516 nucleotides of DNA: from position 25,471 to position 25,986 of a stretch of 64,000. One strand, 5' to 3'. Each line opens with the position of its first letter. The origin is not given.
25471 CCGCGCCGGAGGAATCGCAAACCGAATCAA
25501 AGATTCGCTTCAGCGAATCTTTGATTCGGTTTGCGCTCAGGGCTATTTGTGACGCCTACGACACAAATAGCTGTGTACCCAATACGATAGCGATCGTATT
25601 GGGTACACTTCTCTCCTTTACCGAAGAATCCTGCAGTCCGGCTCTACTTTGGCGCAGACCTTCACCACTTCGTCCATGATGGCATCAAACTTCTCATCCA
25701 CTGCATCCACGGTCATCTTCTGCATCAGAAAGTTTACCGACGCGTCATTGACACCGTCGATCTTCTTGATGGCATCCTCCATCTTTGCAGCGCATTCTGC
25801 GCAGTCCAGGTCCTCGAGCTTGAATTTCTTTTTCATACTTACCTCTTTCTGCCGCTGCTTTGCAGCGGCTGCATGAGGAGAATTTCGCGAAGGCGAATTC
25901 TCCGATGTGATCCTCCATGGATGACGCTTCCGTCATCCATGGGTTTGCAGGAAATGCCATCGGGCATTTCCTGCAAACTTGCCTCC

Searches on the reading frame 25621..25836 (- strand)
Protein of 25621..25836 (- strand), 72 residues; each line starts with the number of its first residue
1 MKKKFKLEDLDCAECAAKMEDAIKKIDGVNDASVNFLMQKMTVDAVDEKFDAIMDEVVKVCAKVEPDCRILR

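Call 56: find_encoding_contigs(protein=window:25621-25836:-, flank=2500, max_places=10)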
Protein seq(72 aa) (72 aa): 5 contigs read that carry it; 5 places shown.
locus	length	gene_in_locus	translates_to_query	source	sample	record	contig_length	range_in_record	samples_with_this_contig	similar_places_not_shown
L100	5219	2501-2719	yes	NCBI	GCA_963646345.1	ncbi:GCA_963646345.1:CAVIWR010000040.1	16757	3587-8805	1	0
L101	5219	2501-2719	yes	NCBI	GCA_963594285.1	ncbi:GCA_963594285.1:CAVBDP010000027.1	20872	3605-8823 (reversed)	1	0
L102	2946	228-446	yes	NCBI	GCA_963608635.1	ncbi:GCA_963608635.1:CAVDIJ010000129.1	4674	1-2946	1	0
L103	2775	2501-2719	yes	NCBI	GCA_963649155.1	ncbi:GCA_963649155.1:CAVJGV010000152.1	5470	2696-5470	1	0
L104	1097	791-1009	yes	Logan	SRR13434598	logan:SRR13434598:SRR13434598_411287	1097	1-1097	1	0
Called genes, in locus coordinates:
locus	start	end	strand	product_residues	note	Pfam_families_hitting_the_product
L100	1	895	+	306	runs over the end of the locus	PF24827:AstE_AspA_cat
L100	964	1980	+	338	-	PF24827:AstE_AspA_cat, PF25917:BSH_RND (weak)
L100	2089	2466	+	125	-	PF01022:HTH_5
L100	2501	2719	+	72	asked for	PF00403:HMA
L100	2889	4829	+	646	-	PF00122:E1-E2_ATPase, PF00702:Hydrolase, PF08282:Hydrolase_3 (weak)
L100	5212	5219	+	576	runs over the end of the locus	PF00909:Ammonium_transp, PF00543:P-II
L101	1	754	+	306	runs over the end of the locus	PF24827:AstE_AspA_cat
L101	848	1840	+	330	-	PF24827:AstE_AspA_cat, PF25917:BSH_RND (weak)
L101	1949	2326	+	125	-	PF01022:HTH_5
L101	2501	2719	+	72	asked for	PF00403:HMA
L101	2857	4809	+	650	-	PF00122:E1-E2_ATPase, PF00702:Hydrolase, PF08282:Hydrolase_3 (weak)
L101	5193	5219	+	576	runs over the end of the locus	PF00909:Ammonium_transp, PF00543:P-II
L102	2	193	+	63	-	?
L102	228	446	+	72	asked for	PF00403:HMA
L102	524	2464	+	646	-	PF00122:E1-E2_ATPase, PF00702:Hydrolase, PF08282:Hydrolase_3 (weak)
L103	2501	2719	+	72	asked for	PF00403:HMA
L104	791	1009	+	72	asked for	PF00403:HMA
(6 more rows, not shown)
